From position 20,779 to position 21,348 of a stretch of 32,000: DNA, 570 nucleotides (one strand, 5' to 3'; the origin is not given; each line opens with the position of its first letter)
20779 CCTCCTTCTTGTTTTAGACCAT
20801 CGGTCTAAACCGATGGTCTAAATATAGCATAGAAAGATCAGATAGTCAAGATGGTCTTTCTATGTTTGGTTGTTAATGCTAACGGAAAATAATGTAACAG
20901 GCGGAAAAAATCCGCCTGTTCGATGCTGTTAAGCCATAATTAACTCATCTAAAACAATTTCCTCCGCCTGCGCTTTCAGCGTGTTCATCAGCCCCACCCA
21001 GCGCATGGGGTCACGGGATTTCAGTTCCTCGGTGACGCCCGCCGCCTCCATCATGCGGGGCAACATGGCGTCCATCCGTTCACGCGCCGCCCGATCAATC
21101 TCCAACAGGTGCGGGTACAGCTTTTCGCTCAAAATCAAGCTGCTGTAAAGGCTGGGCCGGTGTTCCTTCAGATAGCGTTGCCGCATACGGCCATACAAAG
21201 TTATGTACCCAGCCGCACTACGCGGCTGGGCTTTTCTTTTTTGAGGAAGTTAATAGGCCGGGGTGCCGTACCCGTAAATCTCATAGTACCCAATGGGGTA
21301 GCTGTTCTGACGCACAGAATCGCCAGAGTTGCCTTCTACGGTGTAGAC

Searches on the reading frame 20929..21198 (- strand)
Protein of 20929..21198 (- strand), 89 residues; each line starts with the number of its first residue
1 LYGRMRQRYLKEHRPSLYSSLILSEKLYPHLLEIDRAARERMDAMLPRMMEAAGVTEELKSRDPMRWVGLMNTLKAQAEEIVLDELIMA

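Call 45: search_protein_families(library=pfam, proteins=[window:20929-21198:-], max_evalue=0.0001)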
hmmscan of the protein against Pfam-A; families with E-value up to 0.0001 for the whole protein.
window:20929-21198:- (89 aa): 1 family
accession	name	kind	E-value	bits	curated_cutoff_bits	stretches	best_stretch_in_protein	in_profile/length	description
PF14198.11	TnpV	-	2.1e-32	111.8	27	1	2-87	26-111/111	Transposon-encoded protein TnpV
